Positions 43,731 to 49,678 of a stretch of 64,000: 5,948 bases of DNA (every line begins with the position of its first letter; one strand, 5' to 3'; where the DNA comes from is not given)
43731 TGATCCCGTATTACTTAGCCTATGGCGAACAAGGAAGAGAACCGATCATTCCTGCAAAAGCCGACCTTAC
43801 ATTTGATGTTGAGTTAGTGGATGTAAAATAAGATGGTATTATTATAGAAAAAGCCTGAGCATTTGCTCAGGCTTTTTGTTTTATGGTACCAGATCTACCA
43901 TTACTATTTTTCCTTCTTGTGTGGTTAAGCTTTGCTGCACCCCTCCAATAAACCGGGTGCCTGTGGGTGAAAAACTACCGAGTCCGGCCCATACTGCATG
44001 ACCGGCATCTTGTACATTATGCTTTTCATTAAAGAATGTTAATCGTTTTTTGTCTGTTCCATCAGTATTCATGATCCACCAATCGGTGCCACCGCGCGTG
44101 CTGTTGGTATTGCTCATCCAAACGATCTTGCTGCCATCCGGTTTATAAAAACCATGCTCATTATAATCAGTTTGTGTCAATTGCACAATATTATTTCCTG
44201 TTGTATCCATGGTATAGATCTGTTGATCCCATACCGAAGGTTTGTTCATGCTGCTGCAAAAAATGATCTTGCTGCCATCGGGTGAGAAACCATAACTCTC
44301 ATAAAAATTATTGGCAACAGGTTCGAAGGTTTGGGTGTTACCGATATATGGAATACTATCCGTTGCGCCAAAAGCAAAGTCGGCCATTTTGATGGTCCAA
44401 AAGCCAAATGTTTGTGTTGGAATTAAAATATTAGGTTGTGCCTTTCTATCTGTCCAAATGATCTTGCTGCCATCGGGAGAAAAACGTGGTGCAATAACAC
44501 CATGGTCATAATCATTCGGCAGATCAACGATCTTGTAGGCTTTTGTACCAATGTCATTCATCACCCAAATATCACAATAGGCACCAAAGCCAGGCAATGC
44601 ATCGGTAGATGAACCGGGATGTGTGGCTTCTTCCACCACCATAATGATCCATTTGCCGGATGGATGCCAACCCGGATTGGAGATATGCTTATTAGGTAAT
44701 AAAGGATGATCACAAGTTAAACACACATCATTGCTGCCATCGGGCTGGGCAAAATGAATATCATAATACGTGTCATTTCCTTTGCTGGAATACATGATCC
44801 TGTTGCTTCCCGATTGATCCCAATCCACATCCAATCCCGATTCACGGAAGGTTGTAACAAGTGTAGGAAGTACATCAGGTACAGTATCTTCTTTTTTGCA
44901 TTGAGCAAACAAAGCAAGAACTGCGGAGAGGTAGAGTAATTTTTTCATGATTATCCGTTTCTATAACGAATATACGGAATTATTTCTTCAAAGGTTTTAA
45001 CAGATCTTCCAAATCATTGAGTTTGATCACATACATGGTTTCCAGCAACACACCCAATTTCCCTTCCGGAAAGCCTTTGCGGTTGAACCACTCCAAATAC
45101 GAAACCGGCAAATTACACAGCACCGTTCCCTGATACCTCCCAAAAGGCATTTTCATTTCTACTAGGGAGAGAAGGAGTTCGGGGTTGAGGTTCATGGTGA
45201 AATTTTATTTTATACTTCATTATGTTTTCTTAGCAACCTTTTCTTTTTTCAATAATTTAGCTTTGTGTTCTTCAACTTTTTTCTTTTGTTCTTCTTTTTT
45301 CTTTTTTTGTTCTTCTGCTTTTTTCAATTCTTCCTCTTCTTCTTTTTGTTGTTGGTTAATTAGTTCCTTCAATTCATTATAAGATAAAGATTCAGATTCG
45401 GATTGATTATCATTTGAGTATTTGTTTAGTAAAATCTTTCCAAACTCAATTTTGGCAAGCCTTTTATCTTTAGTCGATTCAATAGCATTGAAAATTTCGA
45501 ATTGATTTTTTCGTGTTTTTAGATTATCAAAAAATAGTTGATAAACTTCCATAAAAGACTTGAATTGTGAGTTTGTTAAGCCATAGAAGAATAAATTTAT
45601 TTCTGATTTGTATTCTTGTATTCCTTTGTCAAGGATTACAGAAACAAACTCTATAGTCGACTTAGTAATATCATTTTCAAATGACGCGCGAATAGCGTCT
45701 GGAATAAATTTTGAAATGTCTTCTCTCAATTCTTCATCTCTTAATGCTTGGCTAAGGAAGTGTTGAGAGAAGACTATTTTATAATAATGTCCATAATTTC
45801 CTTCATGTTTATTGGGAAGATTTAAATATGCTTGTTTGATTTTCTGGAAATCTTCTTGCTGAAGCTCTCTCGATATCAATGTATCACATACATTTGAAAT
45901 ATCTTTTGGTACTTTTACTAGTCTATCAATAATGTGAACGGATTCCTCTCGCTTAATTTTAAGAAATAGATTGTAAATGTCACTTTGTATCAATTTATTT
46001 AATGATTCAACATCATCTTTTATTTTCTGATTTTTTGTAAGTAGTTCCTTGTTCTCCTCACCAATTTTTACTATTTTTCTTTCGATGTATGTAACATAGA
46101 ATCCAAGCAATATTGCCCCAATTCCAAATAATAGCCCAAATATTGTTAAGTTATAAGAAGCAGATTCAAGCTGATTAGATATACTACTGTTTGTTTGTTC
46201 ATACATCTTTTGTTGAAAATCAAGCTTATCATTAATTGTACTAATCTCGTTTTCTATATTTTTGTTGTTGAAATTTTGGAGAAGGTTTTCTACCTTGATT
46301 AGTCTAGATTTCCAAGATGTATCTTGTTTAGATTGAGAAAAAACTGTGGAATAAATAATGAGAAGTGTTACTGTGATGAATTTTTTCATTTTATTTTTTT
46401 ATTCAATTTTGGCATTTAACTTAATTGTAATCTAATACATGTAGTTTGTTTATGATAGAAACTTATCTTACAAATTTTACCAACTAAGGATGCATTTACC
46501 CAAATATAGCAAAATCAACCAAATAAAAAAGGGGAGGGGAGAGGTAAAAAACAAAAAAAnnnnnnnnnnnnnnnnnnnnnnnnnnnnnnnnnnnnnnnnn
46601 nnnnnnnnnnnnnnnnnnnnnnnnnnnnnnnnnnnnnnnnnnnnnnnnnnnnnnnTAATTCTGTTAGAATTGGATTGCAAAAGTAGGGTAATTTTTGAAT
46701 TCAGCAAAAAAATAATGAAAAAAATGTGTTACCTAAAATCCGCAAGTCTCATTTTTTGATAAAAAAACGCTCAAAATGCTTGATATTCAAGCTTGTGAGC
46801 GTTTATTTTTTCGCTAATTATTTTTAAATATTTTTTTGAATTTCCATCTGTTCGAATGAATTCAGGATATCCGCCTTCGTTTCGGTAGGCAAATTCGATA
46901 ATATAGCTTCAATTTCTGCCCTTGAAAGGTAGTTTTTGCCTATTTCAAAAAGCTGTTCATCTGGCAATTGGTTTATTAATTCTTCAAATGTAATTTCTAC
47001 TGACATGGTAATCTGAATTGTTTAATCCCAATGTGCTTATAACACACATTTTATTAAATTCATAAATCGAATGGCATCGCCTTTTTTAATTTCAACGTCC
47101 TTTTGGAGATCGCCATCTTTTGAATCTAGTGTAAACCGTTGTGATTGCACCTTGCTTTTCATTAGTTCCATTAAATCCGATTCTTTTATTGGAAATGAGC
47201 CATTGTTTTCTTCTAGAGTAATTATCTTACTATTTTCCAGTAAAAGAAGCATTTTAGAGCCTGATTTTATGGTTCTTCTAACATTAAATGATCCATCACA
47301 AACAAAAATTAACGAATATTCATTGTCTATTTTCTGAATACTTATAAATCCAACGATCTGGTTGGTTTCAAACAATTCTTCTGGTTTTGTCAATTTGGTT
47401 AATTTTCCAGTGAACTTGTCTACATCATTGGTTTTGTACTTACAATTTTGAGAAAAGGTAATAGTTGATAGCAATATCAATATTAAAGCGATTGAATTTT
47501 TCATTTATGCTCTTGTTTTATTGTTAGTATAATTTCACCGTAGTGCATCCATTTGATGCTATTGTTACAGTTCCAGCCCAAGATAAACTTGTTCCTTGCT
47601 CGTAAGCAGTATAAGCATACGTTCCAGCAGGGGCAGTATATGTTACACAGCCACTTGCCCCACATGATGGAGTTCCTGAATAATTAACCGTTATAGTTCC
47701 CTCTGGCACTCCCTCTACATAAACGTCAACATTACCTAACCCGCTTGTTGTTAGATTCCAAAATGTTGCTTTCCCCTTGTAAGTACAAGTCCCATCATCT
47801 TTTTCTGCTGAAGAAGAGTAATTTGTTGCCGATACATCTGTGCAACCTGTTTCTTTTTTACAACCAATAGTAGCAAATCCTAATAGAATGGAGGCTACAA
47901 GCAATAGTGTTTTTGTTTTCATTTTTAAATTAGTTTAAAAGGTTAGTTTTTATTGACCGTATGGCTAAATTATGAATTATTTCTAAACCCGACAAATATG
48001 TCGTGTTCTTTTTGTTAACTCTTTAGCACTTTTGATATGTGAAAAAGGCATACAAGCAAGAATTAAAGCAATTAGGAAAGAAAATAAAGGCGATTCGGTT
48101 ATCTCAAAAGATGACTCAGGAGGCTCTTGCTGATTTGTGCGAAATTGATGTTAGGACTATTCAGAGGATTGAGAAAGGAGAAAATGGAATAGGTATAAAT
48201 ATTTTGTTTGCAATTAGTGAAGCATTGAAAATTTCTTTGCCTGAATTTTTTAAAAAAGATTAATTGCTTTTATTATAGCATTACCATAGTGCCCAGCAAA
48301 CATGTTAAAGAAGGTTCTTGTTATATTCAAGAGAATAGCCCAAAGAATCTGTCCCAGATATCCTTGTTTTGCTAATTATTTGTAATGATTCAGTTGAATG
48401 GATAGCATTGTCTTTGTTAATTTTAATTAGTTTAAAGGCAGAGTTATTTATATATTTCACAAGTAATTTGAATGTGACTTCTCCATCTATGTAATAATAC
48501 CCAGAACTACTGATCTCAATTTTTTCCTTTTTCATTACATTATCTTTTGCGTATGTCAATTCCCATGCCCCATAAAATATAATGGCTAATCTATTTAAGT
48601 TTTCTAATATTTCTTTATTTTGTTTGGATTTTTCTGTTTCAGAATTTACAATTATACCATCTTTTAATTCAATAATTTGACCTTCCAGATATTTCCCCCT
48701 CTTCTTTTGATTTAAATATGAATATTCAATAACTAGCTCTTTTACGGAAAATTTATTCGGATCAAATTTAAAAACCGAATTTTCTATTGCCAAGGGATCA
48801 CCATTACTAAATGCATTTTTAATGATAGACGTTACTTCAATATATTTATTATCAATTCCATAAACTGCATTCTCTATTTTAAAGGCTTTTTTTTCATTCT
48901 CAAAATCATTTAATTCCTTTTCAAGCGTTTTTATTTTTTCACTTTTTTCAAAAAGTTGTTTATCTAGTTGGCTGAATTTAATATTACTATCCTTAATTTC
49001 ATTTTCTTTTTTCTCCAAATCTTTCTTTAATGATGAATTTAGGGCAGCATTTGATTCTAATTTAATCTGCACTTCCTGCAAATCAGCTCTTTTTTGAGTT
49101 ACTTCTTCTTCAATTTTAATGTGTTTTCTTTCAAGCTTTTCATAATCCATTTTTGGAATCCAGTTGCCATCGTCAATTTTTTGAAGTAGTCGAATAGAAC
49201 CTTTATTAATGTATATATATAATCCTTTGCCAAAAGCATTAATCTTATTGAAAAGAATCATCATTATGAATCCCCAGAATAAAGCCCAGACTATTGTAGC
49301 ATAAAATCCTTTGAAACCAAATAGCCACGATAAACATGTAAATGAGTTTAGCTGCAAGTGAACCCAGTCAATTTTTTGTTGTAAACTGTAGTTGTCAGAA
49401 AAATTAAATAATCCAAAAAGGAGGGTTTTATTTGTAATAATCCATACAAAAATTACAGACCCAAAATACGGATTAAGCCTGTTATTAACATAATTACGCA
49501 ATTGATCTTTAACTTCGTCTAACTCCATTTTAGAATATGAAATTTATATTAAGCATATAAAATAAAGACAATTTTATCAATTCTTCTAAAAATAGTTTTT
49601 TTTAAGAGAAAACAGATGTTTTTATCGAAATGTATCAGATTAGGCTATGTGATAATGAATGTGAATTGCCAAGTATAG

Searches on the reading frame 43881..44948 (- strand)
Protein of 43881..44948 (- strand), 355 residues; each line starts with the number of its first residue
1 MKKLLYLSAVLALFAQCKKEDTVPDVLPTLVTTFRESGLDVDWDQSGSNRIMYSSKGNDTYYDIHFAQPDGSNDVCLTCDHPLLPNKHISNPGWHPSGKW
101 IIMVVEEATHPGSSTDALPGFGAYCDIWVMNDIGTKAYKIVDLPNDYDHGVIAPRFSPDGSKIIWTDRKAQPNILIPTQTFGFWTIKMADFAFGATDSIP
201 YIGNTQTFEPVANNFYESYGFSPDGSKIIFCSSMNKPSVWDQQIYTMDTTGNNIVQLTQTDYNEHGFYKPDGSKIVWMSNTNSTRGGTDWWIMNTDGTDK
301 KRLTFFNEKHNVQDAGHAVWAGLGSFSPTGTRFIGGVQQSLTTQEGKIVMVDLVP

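Call 32: search_protein_families(library=pfam, proteins=[window:43881-44948:-], max_evalue=0.01)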
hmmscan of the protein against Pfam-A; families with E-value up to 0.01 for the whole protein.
window:43881-44948:- (355 aa): 1 family
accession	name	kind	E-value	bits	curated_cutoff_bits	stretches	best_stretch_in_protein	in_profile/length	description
PF07676.18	PD40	-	3e-14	53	20.9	1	152-168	12-28/38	WD40-like Beta Propeller Repeat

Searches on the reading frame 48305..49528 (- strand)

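Call 32: search_protein_families(library=pfam, proteins=[window:48305-49528:-], max_evalue=0.01)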
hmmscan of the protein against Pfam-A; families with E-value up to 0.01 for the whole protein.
window:48305-49528:- (407 aa): 0 families

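Call 82: search_protein_families(library=ncbifam, proteins=[window:48305-49528:-], max_evalue=0.01)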
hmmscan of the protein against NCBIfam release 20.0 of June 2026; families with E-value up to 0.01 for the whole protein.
window:48305-49528:- (407 aa): 2 families
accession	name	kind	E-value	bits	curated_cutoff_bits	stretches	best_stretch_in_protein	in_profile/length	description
TIGR02168.1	SMC_prok_B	equivalog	0.00026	18.9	567.35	1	131-214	383-466/1181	chromosome segregation protein SMC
NF045487.1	ASRP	equivalog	0.0018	17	300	1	130-216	152-237/593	archaea-specific SMC-related protein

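Call 100: search_protein_families(library=padloc, proteins=[window:48305-49528:-], max_evalue=0.01)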
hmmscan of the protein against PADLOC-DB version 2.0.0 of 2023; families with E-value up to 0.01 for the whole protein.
window:48305-49528:- (407 aa): 1 family
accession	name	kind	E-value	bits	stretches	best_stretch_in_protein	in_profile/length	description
PDLC02729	PbeC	-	0.0024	14.4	1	130-237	199-303/668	PbeC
